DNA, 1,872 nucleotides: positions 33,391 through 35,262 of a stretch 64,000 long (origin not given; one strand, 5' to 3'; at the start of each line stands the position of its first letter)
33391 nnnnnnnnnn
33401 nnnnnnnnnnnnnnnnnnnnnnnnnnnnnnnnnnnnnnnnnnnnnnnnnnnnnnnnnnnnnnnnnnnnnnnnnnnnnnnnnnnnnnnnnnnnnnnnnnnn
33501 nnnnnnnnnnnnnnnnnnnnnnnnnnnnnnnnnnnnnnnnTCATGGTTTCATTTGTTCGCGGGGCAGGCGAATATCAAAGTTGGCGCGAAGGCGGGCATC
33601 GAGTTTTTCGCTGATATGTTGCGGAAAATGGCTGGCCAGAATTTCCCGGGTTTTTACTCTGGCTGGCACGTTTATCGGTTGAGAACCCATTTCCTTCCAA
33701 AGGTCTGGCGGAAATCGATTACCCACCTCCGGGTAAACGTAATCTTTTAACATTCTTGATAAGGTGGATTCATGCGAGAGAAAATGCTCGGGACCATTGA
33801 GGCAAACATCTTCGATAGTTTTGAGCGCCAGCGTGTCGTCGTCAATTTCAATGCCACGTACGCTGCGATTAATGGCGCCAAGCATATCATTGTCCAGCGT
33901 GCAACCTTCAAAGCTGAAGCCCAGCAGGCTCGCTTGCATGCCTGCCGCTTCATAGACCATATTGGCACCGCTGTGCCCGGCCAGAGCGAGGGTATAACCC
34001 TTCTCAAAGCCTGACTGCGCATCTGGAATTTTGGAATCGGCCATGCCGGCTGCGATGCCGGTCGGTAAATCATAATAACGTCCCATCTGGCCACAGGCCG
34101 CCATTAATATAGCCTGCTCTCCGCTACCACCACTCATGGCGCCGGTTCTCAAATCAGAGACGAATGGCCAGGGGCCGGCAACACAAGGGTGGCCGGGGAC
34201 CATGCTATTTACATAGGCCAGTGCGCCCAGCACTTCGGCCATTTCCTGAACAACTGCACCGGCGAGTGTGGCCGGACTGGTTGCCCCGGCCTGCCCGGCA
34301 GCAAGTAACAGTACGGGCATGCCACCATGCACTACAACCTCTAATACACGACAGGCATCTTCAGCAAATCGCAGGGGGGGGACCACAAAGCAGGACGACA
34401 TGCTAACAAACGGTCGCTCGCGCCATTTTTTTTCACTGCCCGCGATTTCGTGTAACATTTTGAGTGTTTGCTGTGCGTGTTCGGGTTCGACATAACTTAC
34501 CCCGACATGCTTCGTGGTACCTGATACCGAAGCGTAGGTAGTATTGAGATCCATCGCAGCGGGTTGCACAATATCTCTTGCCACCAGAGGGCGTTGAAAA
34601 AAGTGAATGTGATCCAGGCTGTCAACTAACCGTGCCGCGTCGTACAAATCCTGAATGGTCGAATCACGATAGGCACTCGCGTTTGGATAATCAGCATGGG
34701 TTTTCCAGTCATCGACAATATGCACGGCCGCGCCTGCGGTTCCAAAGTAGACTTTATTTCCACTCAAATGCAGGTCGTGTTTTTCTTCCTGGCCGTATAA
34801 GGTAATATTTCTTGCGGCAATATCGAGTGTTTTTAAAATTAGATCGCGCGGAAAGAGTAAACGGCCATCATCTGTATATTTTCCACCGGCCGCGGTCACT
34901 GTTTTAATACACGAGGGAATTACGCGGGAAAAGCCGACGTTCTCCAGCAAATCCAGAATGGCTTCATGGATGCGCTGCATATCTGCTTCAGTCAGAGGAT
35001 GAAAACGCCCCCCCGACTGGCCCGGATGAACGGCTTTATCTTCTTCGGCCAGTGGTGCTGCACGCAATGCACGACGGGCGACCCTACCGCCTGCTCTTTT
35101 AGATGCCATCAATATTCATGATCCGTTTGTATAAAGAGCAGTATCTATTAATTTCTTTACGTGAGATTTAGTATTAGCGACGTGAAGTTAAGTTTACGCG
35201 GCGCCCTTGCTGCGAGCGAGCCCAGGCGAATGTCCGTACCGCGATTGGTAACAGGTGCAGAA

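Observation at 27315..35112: Candidate cobalamin-dependent quaternary-amine (glycine betaine) demethylation module: non-Pyl MttB + DMGDH-like oxidase + URO-D/corrinoid fusion + MocR regulator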

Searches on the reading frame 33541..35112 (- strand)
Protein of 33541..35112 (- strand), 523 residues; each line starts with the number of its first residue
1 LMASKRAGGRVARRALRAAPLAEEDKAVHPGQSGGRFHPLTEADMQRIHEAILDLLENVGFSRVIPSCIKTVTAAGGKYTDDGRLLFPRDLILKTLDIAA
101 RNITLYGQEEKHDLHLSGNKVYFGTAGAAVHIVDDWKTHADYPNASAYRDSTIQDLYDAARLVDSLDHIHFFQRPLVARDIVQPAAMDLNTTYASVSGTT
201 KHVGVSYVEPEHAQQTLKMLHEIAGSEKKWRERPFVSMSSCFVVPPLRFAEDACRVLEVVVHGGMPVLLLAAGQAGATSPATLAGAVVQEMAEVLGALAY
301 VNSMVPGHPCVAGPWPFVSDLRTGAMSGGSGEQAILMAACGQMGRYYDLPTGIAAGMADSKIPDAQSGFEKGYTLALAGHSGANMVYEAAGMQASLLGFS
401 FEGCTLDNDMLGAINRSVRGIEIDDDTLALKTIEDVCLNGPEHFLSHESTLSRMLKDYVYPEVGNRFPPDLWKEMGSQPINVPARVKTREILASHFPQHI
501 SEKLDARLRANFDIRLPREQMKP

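Call 4: search_protein_families(library=pfam, proteins=[window:33541-35112:-])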
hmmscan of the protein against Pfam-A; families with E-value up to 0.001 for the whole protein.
window:33541-35112:- (523 aa): 1 family
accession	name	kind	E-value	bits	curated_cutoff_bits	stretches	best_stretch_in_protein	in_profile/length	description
PF06253.16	MTTB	-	1.2e-103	347.3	25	1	6-511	1-491/500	Trimethylamine methyltransferase (MTTB)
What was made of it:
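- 33541..35109 (-): Non-pyrrolysine MttB-superfamily methyltransferase (522 aa). It belongs to a clade distinct from the MtgB clade. Met356 sits at the pyrrolysine position. Pfam MTTB 347 bits (call 4).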

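Call 5: search_protein_families(library=ncbifam, proteins=[window:33541-35112:-])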
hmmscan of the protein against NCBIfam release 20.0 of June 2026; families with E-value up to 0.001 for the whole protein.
window:33541-35112:- (523 aa): 1 family
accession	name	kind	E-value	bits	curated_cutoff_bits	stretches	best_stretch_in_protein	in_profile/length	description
TIGR02369.2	trimeth_pyl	equivalog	5.7e-99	331.8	525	1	38-509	4-462/469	[trimethylamine--corrinoid protein] Co-methyltransferase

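Call 6: find_encoding_contigs(protein=window:33541-35112:-, flank=10000, max_places=4)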
Protein window:33541-35112:- (523 aa): no gene with exactly this product is on record in the collection.

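Call 9: find_encoding_contigs(protein=window:33541-35109:-, flank=10000, max_places=4)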
Protein window:33541-35109:- (522 aa): no gene with exactly this product is on record in the collection.

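Call 12: find_homologous_proteins(query=window:33541-35109:-)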
Query window:33541-35109:- (522 aa): 8000 proteins with E <= 0.001 among 8000 candidates; the best 120 are listed.
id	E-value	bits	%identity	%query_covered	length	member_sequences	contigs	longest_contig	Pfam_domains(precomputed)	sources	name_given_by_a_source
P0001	0.0e+0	1124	93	100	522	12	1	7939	PF06253.17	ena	-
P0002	0.0e+0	1117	93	100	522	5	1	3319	PF06253.17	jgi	jgi:trimethylamine--corrinoid protein Co-methyltransferase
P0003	0.0e+0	1102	92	100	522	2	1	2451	PF06253.17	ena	-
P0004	0.0e+0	1071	89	100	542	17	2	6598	PF06253.17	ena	-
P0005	0.0e+0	1069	89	96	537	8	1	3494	PF06253.17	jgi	jgi:trimethylamine--corrinoid protein Co-methyltransferase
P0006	0.0e+0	1061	88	100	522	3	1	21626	PF06253.17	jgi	-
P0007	0.0e+0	1042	85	100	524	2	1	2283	PF06253.17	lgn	-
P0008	0.0e+0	1034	86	96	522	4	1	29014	PF06253.17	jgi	-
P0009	0.0e+0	1029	84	100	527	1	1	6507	PF06253.17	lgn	-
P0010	0.0e+0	1021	84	96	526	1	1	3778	PF06253.17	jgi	jgi:trimethylamine--corrinoid protein Co-methyltransferase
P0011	0.0e+0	1018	83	100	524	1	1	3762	PF06253.17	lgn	-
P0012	5.9e-289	977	81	100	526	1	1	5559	PF06253.17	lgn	-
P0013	1.6e-279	946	78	100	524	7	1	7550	PF06253.17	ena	-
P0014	3.2e-275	932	77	99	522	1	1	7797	PF06253.17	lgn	-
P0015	8.5e-275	930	78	100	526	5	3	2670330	PF06253.17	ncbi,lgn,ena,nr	ncbi:MAG: methyltransferase [Gammaproteobacteria bacterium]|nr:methyltransferase [Gammaproteobacteri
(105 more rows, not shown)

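Call 23: search_solved_structures(query=window:33541-35109:-, max_evalue=0.001, show_alignments=2)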
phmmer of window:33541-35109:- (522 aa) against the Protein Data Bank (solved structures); distinct sequences matched with E-value up to 0.001: 5.
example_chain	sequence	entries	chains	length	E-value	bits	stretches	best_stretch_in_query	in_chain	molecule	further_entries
7xcl_A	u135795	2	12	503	7.6e-53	183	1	35-499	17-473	Trimethylamine methyltransferase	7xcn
7xcm_A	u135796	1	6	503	8.4e-53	182.9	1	35-499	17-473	Trimethylamine methyltransferase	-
9yce_A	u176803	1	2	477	1.7e-51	178.6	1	35-510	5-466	Glycine betaine methyltransferase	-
2qne_A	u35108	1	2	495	1.8e-51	178.5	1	35-510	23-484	Putative methyltransferase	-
4yyc_A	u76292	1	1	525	3.3e-27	98.4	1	36-508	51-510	Putative trimethylamine methyltransferase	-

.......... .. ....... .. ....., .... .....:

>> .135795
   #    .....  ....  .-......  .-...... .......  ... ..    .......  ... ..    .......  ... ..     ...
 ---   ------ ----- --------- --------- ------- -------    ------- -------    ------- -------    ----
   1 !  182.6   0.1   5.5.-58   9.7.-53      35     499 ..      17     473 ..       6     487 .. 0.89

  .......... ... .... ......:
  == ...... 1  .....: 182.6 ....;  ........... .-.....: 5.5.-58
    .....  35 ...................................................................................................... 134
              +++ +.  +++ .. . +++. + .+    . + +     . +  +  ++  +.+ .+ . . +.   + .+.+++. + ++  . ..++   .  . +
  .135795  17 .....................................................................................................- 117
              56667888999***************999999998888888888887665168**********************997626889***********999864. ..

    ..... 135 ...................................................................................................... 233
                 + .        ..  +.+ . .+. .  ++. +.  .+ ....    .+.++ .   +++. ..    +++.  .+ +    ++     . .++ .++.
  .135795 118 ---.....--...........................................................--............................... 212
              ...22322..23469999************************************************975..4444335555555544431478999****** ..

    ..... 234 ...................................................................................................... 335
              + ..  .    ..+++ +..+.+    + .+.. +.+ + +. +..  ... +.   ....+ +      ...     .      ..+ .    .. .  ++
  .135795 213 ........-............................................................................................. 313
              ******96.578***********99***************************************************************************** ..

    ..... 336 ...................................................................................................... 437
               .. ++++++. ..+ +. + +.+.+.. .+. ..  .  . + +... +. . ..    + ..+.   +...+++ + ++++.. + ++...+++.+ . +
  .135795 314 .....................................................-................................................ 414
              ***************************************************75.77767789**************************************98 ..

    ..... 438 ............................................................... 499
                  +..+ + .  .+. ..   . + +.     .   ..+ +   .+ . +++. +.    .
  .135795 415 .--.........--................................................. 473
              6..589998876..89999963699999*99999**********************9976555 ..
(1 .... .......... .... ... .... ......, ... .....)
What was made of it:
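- Closest known: MtgB of Desulfitobacterium hafniense. Different: It scores only 178 bits to MtgB, the same distance as to Pyl-MttB (183 bits) (call 23).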

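Call 32: find_encoding_contigs(protein=P0008, flank=10000, max_places=2)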
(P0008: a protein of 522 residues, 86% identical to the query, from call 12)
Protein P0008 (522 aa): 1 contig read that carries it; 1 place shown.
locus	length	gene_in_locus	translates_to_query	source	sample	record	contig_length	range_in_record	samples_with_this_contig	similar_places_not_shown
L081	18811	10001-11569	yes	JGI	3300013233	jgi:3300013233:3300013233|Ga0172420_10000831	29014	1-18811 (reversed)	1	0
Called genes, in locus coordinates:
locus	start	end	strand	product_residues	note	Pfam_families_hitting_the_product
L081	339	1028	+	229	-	-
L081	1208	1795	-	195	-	PF04986:Y2_Tnp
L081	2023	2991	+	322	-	PF05598:DUF772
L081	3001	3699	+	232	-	PF13586:DDE_Tnp_1_2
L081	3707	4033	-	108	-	PF04986:Y2_Tnp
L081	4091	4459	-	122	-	PF14319:Zn_Tnp_IS91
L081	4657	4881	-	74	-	-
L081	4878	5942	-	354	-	PF01212:Beta_elim_lyase, PF01041:DegT_DnrJ_EryC1 (faint)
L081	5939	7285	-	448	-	PF03972:MmgE_PrpD_N, PF19305:MmgE_PrpD_C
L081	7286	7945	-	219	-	-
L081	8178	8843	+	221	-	PF07690:MFS_1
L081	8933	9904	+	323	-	PF01965:DJ-1_PfpI, PF00165:HTH_AraC (faint), PF12833:HTH_18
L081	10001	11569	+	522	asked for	PF06253:MTTB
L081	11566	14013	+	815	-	PF01266:DAO, PF13738:Pyr_redox_3 (faint), PF16350:FAO_M, PF01571:GCV_T, PF08669:GCV_T_C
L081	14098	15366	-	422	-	PF00557:Peptidase_M24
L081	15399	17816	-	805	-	PF01266:DAO, PF16350:FAO_M, PF01571:GCV_T, PF08669:GCV_T_C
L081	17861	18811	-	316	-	?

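Call 33: find_encoding_contigs(protein=P0015, flank=10000, max_places=2)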
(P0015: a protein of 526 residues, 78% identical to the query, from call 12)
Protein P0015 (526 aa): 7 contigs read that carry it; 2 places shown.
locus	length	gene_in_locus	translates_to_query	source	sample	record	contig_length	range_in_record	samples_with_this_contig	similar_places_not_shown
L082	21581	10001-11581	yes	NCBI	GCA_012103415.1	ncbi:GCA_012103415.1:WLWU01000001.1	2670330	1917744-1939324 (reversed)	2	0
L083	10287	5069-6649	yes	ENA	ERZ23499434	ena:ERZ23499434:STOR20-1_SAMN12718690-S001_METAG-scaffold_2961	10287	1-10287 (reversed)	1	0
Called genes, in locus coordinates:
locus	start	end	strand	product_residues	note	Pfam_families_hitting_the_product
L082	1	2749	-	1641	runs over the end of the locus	PF00732:GMC_oxred_N, PF05199:GMC_oxred_C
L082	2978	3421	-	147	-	PF00072:Response_reg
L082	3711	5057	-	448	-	PF05598:DUF772, PF01609:DDE_Tnp_1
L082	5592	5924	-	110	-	-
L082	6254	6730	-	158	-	PF00583:Acetyltransf_1, PF13673:Acetyltransf_10 (weak), PF13508:Acetyltransf_7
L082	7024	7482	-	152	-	PF04945:YHS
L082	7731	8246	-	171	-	PF14833:NAD_binding_11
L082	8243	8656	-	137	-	PF02826:2-Hacid_dh_C, PF07991:KARI_N (weak), PF03446:NAD_binding_2, PF03807:F420_oxidored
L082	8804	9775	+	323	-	PF01965:DJ-1_PfpI, PF00165:HTH_AraC (weak), PF12833:HTH_18, PF00165:HTH_AraC (weak)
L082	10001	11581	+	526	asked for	PF06253:MTTB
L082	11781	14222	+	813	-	PF01266:DAO, PF16350:FAO_M, PF01571:GCV_T, PF08669:GCV_T_C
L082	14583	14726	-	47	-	-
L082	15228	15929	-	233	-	PF01609:DDE_Tnp_1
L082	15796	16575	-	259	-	PF05598:DUF772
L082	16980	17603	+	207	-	PF04011:LemA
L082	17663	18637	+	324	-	PF04536:TPM_phosphatase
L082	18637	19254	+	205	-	PF04536:TPM_phosphatase (weak)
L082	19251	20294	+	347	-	-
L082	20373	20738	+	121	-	-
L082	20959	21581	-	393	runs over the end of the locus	PF01321:Creatinase_N (weak), PF00557:Peptidase_M24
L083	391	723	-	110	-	-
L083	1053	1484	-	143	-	PF00583:Acetyltransf_1, PF13673:Acetyltransf_10 (weak), PF13508:Acetyltransf_7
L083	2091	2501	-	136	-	PF04945:YHS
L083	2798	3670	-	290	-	PF03446:NAD_binding_2, PF14833:NAD_binding_11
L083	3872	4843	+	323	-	PF01965:DJ-1_PfpI, PF00165:HTH_AraC (weak), PF12833:HTH_18, PF00165:HTH_AraC (weak)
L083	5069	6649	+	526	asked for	PF06253:MTTB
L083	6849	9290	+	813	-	PF01266:DAO, PF16350:FAO_M, PF01571:GCV_T, PF08669:GCV_T_C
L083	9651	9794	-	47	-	-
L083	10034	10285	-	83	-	?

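Call 34: find_encoding_contigs(protein=P0006, flank=10000, max_places=2)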
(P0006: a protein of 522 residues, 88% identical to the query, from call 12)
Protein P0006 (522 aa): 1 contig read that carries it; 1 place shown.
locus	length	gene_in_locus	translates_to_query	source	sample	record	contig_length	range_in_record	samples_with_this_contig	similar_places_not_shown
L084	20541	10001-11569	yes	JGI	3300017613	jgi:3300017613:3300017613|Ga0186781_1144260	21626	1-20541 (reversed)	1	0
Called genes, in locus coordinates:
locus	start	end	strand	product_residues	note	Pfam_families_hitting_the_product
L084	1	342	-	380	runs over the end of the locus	-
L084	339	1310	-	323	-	PF13187:Fer4_9 (faint), PF00037:Fer4 (faint), PF12837:Fer4_6 (faint), PF13237:Fer4_10 (faint), PF12838:Fer4_7 (faint), PF13247:Fer4_11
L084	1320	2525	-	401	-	PF01058:Oxidored_q6, PF14720:NiFe_hyd_SSU_C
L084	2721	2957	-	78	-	PF01455:HupF_HypC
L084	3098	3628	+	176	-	PF01750:HycI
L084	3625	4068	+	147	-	PF04809:HupH_C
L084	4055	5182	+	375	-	PF01058:Oxidored_q6, PF14720:NiFe_hyd_SSU_C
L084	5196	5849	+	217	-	-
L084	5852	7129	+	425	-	PF13187:Fer4_9 (faint), PF00037:Fer4 (faint), PF13183:Fer4_8, PF12838:Fer4_7 (weak), PF13534:Fer4_17, PF02754:CCG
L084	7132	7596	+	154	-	-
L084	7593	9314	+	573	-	PF27537:HoxH (faint), PF00374:NiFeSe_Hases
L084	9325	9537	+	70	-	-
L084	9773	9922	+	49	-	-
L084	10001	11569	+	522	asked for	PF06253:MTTB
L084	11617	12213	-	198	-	-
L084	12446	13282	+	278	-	PF23023:Anti-Pycsar_Apyc1, PF00753:Lactamase_B, PF12706:Lactamase_B_2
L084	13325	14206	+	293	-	PF03372:Exo_endo_phos, PF23226:Exo_endo_phos_PGAP2IP (faint)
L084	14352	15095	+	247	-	PF13441:Gly-zipper_YMGG (weak), PF08239:SH3_3 (weak)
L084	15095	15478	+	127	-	-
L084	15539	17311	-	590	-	PF02776:TPP_enzyme_N, PF00205:TPP_enzyme_M, PF02775:TPP_enzyme_C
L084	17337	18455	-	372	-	PF05222:AlaDh_PNT_N, PF03446:NAD_binding_2 (faint), PF07992:Pyr_redox_2 (weak), PF01262:AlaDh_PNT_C, PF02826:2-Hacid_dh_C, PF02737:3HCDH_N (faint)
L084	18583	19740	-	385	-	PF00070:Pyr_redox (weak), PF00890:FAD_binding_2, PF01266:DAO, PF01946:Thi4 (faint), PF03486:HI0933_like (faint), PF07992:Pyr_redox_2 (weak), PF12831:FAD_oxidored, PF13450:NAD_binding_8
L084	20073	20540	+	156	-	?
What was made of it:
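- In relative L084 (MttB 88% identical), mttB has no fusion, MocR, DMGDH or bet genes among the genes called within 10 kb (call 34).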

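Call 35: find_encoding_contigs(protein=P0001, flank=10000, max_places=2)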
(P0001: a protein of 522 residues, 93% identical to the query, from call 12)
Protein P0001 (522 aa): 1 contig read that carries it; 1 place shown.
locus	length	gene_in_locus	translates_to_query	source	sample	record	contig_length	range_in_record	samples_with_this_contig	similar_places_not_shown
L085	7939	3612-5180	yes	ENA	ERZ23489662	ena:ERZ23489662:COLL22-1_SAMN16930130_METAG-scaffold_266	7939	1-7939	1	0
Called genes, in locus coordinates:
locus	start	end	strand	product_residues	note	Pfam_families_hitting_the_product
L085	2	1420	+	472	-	?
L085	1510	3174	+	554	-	PF00732:GMC_oxred_N, PF00890:FAD_binding_2 (faint), PF05199:GMC_oxred_C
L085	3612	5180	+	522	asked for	PF06253:MTTB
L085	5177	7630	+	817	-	PF01266:DAO, PF16350:FAO_M, PF01571:GCV_T, PF08669:GCV_T_C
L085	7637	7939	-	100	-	?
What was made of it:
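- Checked: L082 and L083 instead have a 200-bp spacer (calls 32, 33, 35).
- betBA lie directly upstream here and in L085 (call 35).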

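Call 36: search_dna_similar(query=window:33541-35109:-, collection=plasmids, mode=protein, max_rows=30)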
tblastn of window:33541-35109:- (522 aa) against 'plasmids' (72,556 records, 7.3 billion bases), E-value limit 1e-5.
Records with a match: 191; places in all: 245; records where one place covers at least 80% of the query: 140.
Best place of each record, by identity: <60% 191.
By first word of the organism name: Sinorhizobium 118; Leisingera 17; Mesorhizobium 10; Cereibacter 8; Ruegeria 5; Rhizobium 4; Paracoccus 4; Shinella 3; Rhodobacteraceae 2; Alisedimentitalea 2; and 15 more.
By predicted mobility (MOB-suite, as given by PLSDB): conjugative 74; non-mobilizable 71; mobilizable 46.
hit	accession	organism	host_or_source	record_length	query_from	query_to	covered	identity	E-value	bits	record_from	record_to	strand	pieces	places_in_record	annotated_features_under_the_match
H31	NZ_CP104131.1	Sinorhizobium sp. K101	Phaseolus vulgaris,cell ...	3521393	22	513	94%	52.6%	2e-157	503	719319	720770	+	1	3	none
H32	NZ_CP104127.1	Sinorhizobium sp. M103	Phaseolus vulgaris,cell ...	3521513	22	513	94%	52.6%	2e-157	503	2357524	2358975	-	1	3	none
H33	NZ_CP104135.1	Sinorhizobium sp. C101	Phaseolus vulgaris,cell ...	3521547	22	513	94%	52.6%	2e-157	503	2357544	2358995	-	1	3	none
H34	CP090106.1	Sinorhizobium meliloti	Medicago,Cell culture,Plant nodule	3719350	22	513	94%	52.2%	6e-157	502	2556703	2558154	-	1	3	trimethylamine methyltransferase family protein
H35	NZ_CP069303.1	Shinella sp. PSBB067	monoisolate,Minnesota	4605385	22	513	94%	51.4%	2e-158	506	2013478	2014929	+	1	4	none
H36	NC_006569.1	Ruegeria pomeroyi DSS-3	-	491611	27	520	95%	50.2%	4e-151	485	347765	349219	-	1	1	trimethylamine methyltransferase family protein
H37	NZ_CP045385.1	Ruegeria sp. THAF33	pure culture,Surface of a polyethylene ...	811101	27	520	95%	49.4%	2e-149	480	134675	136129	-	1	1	trimethylamine methyltransferase family protein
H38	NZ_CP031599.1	Roseovarius indicus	pure culture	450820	27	520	95%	48.8%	9e-144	464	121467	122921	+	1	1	trimethylamine methyltransferase family protein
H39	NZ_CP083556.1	Leisingera sp. S132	-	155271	25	522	95%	40.9%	2e-118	391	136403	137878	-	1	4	trimethylamine methyltransferase family protein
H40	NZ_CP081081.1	Leisingera caerulea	-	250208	25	522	95%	40.9%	2e-117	388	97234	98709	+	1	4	trimethylamine methyltransferase family protein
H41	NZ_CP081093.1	Leisingera caerulea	-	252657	25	522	95%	40.9%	9e-117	386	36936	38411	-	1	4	trimethylamine methyltransferase family protein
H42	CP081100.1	Rhodobacteraceae bacterium M382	-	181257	33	515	93%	42.1%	1e-106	357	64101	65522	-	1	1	trimethylamine methyltransferase family protein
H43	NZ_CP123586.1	Alisedimentitalea scapharcae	Anadara broughtonii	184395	33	515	93%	42.1%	2e-106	357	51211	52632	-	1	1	trimethylamine methyltransferase family protein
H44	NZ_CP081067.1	Leisingera caerulea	-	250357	25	522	95%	40.7%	3e-117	387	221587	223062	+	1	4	trimethylamine methyltransferase family protein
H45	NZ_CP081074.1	Leisingera caerulea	-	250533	25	522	95%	40.7%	6e-117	387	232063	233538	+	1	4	trimethylamine methyltransferase family protein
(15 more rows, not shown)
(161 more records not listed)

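Call 37: get_annotated_region(hit=H36, flank=9000)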
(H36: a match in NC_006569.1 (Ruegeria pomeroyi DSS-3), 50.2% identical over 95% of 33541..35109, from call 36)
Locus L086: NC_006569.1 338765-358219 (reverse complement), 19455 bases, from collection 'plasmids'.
description: Ruegeria pomeroyi DSS-3 megaplasmid, complete sequence
organism: Ruegeria pomeroyi DSS-3 (NCBI taxid 246200)
taxonomy: Bacteria; Pseudomonadota; Alphaproteobacteria; Rhodobacterales; Roseobacteraceae; Ruegeria; Ruegeria pomeroyi; Ruegeria pomeroyi DSS-3
host: -; source: -; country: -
typing (MOB-suite, as given by PLSDB): non-mobilizable; replicon rep_cluster_95
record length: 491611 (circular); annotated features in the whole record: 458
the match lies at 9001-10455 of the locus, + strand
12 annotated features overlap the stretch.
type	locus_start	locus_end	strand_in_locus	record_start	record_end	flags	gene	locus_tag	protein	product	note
CDS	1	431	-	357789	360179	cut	-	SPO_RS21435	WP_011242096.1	1-deoxy-D-xylulose-5-phosphate synthase N-terminal domain-containing protein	GO:0016114 - terpenoid biosynthetic process [Evidence IEA]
CDS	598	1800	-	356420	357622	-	-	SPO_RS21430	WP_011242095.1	methionine gamma-lyase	GO:0019346 - transsulfuration [Evidence IEA]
CDS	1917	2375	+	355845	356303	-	-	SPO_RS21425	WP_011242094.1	Lrp/AsnC family transcriptional regulator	-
CDS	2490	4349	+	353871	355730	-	-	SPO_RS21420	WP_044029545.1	amidohydrolase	-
CDS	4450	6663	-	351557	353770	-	-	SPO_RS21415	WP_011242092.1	NADP-dependent isocitrate dehydrogenase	GO:0006099 - tricarboxylic acid cycle [Evidence IEA]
CDS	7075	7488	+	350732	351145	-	-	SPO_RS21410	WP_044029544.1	hypothetical protein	-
CDS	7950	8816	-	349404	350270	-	-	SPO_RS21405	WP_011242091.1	LysR family transcriptional regulator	GO:0006355 - regulation of DNA-templated transcription [Evidence IEA]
CDS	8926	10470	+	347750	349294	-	-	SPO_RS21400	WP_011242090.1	trimethylamine methyltransferase family protein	-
CDS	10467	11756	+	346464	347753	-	-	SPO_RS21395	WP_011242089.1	aminotransferase class III-fold pyridoxal phosphate-dependent enzyme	-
CDS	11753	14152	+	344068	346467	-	-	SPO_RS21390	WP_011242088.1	FAD-dependent oxidoreductase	-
CDS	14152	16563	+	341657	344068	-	-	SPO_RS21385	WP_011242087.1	FAD-dependent oxidoreductase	-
CDS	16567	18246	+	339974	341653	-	-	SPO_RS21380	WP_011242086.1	thiamine pyrophosphate-binding protein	-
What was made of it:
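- That looks like complete demethylation and deamination of a trimethylammonio compound other than betaine (call 37).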
